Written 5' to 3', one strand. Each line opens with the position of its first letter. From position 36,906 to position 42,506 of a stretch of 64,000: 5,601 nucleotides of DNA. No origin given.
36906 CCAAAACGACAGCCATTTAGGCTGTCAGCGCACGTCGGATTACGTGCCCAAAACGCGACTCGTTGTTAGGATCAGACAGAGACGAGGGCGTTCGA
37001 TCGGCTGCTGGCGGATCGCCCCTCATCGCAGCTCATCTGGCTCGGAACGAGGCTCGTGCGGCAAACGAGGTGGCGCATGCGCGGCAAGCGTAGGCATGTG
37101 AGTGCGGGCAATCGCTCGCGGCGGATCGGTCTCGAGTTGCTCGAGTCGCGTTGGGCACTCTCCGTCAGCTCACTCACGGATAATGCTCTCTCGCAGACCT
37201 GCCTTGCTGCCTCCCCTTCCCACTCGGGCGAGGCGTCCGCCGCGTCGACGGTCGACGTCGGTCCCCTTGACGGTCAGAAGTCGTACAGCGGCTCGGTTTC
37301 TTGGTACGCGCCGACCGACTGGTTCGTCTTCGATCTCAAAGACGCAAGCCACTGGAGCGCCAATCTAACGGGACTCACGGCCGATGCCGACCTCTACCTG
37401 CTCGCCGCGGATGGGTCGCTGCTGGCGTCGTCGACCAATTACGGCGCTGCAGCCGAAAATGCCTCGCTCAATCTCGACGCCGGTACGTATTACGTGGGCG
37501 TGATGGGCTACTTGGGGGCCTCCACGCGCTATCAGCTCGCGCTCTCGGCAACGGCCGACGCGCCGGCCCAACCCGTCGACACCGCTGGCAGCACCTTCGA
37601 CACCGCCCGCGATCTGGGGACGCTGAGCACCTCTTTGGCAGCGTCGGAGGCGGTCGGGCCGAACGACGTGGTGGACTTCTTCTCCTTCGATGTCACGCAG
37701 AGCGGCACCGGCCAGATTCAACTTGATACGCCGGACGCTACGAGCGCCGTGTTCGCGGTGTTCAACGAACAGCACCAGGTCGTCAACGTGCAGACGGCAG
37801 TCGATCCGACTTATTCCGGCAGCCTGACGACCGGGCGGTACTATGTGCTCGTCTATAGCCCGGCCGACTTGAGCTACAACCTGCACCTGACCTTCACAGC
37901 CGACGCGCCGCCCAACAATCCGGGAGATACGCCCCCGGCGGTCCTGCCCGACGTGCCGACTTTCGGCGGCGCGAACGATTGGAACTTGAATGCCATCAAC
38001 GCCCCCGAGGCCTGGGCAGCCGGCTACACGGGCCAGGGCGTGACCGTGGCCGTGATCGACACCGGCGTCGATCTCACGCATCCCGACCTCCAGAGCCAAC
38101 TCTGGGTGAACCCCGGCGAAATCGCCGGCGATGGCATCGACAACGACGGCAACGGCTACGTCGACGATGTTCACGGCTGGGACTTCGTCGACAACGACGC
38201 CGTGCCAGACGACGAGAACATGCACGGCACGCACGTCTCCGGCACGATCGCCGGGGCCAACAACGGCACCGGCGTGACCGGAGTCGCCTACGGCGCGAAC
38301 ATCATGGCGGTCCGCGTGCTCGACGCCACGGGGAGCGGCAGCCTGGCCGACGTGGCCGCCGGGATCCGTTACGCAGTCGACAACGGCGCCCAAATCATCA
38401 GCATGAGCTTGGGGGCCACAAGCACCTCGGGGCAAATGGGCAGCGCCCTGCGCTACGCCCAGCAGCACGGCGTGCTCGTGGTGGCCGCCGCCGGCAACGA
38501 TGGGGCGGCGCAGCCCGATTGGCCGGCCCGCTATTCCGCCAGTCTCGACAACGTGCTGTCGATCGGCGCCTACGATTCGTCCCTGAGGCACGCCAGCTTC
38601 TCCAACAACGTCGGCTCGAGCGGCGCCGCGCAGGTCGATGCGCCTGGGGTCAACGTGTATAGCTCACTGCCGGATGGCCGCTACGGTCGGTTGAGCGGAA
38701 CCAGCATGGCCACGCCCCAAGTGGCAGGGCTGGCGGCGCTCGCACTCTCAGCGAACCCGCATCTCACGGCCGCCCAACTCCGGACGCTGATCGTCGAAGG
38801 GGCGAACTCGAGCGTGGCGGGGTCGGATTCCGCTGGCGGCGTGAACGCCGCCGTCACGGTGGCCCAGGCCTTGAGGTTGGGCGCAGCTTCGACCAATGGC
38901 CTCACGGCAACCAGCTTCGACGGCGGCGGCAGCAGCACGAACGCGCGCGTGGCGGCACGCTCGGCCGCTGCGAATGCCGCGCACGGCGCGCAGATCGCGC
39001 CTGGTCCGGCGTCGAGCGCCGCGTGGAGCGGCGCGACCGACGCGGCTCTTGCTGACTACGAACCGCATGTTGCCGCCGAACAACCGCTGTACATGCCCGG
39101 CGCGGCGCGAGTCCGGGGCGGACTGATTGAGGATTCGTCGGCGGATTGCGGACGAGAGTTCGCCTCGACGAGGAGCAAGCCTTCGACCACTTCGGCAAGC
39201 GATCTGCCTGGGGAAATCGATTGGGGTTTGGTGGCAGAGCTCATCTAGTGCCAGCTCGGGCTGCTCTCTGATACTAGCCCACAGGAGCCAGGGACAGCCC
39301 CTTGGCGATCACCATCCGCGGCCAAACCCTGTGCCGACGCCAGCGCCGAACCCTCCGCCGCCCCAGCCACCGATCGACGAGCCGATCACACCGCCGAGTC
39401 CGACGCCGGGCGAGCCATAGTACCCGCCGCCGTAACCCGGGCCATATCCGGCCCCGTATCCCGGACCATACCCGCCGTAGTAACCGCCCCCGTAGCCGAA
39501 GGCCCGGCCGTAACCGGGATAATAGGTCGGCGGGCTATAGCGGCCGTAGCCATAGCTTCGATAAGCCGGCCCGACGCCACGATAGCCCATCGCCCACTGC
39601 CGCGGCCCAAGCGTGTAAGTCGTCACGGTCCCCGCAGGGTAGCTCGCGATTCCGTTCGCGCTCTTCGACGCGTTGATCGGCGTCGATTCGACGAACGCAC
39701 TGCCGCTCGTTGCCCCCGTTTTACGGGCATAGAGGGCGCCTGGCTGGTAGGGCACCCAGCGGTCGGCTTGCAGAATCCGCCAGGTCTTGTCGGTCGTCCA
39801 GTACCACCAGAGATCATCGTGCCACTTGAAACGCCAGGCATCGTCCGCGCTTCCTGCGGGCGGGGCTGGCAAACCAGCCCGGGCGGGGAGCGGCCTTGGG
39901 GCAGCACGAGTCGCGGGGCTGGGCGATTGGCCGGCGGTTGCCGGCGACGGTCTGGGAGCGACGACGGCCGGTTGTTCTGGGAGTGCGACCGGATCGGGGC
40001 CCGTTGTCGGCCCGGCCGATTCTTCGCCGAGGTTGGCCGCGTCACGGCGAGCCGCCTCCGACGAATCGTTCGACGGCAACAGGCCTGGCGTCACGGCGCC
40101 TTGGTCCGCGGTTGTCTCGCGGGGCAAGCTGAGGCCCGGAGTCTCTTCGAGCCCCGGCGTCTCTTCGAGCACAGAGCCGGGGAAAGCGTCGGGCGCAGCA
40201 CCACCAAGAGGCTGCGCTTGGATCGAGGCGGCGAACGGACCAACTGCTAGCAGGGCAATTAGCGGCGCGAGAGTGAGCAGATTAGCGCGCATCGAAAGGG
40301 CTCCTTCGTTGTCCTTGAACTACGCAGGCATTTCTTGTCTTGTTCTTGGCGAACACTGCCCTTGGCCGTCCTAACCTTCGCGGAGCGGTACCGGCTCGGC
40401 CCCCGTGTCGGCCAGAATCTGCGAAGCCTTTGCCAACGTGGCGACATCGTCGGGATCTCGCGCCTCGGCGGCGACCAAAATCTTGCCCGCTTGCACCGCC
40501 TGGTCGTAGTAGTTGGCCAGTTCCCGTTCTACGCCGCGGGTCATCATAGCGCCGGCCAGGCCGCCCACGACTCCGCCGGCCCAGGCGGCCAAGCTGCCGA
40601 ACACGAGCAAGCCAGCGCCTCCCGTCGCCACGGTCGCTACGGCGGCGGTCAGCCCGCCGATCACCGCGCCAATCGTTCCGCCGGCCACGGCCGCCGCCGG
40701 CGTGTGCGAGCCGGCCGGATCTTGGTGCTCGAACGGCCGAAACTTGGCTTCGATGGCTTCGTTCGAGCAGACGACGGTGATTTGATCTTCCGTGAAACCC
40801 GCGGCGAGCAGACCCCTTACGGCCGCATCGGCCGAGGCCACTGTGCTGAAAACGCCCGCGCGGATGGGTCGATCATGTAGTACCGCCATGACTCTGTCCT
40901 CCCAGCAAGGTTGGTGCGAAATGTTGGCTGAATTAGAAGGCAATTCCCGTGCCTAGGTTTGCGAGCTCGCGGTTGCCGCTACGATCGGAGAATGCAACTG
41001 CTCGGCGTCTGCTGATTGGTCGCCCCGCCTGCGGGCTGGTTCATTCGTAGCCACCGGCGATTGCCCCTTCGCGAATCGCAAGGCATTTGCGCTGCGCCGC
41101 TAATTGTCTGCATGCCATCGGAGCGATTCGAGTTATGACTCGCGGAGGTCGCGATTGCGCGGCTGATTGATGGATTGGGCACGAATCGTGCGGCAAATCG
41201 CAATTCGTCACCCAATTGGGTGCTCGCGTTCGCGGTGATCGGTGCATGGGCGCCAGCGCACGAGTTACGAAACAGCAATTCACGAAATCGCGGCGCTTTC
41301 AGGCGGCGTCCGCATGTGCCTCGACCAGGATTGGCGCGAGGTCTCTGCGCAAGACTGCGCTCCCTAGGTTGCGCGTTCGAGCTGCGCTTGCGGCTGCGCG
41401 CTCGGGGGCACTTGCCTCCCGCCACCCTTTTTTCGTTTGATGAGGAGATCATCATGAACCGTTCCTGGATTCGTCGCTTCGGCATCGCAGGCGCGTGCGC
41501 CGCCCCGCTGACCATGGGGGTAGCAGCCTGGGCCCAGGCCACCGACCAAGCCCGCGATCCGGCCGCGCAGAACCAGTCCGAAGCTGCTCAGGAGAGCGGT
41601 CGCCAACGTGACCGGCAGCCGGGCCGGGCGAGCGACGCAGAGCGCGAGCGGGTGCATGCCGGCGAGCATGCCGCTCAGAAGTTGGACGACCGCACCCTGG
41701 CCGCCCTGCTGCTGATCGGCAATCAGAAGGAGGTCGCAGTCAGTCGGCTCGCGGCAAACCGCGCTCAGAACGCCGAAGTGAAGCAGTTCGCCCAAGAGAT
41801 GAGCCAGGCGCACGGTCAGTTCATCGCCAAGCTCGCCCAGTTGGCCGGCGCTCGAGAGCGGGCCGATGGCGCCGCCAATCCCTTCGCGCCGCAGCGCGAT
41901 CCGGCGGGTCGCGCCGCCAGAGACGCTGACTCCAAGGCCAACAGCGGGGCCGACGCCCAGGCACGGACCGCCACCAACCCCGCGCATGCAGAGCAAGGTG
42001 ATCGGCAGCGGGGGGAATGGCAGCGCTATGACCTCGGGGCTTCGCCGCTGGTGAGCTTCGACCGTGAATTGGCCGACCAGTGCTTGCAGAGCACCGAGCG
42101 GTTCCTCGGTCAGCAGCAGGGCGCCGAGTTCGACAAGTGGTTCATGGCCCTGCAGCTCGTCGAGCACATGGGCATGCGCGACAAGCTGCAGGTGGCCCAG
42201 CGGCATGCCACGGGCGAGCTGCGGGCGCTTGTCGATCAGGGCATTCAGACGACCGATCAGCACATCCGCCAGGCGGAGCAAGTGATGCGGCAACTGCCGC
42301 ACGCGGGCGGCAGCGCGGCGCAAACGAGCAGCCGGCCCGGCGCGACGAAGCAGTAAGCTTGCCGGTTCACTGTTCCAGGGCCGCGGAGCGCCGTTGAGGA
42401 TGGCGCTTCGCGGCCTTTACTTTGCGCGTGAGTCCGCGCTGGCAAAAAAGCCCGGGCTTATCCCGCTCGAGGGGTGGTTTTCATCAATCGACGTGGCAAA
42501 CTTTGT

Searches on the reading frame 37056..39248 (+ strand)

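Call 49: search_protein_families(library=pfam, proteins=[window:37056-39248:+], max_evalue=0.00001)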
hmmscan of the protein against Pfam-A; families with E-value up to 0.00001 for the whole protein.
window:37056-39248:+ (730 aa): 2 families
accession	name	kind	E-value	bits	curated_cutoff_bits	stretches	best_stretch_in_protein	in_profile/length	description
PF00082.27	Peptidase_S8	-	8.6e-60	202.9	21.8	1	326-592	1-283/288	Subtilase family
PF04151.21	PPC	-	1.1e-07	33.1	25.9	1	87-149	2-68/70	Bacterial pre-peptidase C-terminal domain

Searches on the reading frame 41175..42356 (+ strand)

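Call 50: search_protein_families(library=pfam, proteins=[window:41175-42356:+], max_evalue=0.00001)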
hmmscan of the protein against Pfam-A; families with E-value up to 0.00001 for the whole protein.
window:41175-42356:+ (393 aa): 1 family
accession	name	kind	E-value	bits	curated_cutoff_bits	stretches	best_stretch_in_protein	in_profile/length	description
PF13628.12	DUF4142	-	3.4e-13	50.5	27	1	171-227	2-58/138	Domain of unknown function (DUF4142)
